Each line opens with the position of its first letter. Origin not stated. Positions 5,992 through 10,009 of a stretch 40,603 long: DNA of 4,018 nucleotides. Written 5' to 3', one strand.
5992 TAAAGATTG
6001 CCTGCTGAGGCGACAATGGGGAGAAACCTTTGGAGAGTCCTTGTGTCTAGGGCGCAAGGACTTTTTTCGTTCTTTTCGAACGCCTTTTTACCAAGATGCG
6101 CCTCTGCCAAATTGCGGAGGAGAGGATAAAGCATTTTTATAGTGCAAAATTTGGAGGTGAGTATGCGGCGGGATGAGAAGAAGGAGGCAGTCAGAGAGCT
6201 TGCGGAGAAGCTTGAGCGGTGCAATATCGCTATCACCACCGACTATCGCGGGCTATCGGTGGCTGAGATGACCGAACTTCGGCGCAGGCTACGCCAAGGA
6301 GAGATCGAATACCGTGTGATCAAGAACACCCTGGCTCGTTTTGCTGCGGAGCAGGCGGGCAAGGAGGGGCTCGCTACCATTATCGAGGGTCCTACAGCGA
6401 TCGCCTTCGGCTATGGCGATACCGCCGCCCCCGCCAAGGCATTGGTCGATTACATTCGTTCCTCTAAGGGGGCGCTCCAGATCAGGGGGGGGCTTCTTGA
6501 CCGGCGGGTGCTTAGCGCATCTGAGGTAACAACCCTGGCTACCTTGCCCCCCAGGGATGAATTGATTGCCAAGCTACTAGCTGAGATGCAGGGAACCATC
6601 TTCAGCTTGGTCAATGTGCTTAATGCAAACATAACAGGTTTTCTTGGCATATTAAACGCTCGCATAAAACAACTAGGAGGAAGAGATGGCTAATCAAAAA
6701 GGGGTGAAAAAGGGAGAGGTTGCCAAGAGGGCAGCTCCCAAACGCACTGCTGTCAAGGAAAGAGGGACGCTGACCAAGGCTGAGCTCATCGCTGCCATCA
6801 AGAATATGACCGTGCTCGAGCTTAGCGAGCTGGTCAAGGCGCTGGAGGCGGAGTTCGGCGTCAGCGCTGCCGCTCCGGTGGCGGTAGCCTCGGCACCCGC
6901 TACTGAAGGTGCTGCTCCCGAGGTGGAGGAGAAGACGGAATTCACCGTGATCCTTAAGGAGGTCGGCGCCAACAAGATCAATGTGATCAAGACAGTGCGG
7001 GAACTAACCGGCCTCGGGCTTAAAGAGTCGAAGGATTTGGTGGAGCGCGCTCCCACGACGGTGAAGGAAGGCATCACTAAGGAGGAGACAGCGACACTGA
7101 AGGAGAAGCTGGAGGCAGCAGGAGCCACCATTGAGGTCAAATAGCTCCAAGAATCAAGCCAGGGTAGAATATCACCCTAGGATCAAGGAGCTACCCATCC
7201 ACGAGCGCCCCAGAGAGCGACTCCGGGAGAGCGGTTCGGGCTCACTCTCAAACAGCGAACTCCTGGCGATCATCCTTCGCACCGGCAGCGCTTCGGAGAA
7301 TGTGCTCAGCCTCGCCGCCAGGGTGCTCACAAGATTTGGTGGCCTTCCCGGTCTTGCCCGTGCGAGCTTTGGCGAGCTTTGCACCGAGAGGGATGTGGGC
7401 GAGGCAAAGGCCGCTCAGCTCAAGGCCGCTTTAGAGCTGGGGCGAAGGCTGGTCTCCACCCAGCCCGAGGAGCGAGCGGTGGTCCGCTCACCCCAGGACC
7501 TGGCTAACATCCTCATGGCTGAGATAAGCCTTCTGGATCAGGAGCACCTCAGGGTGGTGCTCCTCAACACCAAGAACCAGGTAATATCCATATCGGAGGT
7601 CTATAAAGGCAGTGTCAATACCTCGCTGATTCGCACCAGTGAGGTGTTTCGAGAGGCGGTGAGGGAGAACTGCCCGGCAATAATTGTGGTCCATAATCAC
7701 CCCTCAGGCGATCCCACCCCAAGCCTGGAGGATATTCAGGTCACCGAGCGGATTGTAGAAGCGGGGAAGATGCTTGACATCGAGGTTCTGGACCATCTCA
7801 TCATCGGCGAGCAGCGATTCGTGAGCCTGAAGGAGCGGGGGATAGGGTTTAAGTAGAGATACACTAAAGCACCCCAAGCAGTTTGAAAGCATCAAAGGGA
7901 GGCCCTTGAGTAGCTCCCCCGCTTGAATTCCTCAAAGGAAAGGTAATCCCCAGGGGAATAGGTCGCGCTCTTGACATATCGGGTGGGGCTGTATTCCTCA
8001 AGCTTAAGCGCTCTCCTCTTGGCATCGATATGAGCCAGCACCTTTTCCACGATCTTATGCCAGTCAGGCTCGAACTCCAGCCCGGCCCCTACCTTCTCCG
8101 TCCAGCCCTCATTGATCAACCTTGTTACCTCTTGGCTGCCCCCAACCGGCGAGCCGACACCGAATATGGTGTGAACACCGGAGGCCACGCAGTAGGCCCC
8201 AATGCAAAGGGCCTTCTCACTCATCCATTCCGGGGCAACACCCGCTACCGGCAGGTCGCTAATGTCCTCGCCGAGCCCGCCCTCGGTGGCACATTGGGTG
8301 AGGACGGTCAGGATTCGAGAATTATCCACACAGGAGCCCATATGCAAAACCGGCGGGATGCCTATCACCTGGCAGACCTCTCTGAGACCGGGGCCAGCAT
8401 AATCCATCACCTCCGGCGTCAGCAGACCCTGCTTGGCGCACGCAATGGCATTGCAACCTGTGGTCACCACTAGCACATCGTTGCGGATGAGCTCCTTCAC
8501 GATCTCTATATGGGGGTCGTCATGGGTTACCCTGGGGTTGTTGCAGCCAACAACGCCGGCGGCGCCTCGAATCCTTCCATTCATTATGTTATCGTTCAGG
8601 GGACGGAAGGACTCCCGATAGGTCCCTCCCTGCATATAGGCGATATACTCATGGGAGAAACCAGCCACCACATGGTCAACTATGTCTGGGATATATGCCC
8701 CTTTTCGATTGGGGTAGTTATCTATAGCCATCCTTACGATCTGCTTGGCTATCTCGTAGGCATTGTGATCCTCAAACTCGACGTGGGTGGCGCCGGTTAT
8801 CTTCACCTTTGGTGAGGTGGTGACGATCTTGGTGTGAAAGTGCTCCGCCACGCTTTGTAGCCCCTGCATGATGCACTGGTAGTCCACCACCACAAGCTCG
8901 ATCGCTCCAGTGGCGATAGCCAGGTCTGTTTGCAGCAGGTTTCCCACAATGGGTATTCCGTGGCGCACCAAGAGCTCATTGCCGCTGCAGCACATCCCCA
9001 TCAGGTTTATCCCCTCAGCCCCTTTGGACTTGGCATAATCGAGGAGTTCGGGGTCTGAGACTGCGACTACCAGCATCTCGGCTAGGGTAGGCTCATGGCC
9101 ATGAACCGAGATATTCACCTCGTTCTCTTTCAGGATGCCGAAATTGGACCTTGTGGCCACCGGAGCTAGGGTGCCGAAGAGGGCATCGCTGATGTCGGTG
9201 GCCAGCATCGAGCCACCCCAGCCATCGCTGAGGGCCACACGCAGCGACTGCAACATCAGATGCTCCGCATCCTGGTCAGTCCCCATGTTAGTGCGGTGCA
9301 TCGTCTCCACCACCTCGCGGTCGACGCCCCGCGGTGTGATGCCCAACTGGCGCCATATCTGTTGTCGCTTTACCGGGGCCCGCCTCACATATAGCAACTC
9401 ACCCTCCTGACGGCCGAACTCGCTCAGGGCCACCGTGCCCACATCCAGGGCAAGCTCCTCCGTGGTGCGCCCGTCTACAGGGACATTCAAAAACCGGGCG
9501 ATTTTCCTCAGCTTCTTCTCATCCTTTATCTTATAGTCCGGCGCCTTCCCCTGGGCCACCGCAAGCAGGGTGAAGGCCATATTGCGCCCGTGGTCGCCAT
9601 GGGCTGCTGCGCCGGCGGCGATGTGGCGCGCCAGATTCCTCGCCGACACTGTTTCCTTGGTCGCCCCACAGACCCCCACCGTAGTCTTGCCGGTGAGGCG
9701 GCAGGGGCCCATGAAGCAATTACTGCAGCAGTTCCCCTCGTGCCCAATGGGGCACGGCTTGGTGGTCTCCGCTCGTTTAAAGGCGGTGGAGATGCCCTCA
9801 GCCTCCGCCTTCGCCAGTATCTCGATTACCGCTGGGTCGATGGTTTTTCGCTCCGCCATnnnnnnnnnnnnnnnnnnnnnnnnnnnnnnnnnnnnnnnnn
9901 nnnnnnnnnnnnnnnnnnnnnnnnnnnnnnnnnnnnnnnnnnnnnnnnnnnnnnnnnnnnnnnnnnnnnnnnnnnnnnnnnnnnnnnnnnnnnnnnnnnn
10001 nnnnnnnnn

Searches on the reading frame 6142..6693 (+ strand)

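Call 82: search_protein_families(library=pfam, max_evalue=0.00001, proteins=[window:6142-6693:+])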
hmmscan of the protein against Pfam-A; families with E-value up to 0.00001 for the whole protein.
window:6142-6693:+ (183 aa): 1 family
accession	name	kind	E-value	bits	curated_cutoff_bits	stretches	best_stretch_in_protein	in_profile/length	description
PF00466.25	Ribosomal_L10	-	1.2e-27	96.3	22.8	1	8-104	1-98/100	Ribosomal protein L10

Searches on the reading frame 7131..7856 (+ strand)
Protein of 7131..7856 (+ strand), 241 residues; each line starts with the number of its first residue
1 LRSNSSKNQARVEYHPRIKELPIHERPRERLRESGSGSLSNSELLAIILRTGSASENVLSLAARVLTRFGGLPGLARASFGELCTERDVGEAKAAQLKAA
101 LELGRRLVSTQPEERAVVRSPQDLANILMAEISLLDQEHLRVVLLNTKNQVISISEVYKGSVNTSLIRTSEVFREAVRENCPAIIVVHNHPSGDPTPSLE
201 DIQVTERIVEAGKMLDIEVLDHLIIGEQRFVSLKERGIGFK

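Call 82: search_protein_families(library=pfam, max_evalue=0.00001, proteins=[window:7131-7856:+])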
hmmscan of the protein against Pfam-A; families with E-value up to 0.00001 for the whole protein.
window:7131-7856:+ (241 aa): 2 families
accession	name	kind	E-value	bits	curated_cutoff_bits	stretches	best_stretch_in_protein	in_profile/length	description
PF04002.20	RadC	-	4.9e-43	146.3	22.1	1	119-237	2-120/121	RadC-like JAB domain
PF20582.4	UPF0758_N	-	2e-24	85.9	27.1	1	18-95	1-77/77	UPF0758 N-terminal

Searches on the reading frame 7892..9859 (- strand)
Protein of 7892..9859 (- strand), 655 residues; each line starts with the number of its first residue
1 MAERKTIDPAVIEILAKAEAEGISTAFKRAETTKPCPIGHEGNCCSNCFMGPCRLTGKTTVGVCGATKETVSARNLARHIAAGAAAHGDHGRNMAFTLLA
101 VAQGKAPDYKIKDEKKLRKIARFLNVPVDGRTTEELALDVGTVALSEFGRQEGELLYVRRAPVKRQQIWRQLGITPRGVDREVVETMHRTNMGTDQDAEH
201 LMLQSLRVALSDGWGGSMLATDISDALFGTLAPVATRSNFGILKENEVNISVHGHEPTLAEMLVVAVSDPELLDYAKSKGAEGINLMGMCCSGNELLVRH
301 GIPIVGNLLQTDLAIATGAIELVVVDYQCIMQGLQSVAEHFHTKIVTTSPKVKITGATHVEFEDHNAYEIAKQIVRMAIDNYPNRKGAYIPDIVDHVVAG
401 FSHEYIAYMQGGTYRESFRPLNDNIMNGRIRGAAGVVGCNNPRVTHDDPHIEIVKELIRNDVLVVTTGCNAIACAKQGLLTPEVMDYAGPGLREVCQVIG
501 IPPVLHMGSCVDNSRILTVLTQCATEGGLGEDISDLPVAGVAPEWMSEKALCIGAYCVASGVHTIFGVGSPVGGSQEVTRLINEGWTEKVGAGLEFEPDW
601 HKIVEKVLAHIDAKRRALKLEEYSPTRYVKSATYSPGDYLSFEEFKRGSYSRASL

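Call 82: search_protein_families(library=pfam, max_evalue=0.00001, proteins=[window:7892-9859:-])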
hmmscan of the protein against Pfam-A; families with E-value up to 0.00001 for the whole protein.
window:7892-9859:- (655 aa): 1 family
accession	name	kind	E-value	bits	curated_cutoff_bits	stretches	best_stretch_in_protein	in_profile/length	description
PF03063.25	Prismane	-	3.9e-169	564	27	1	44-599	2-511/513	Prismane/CO dehydrogenase family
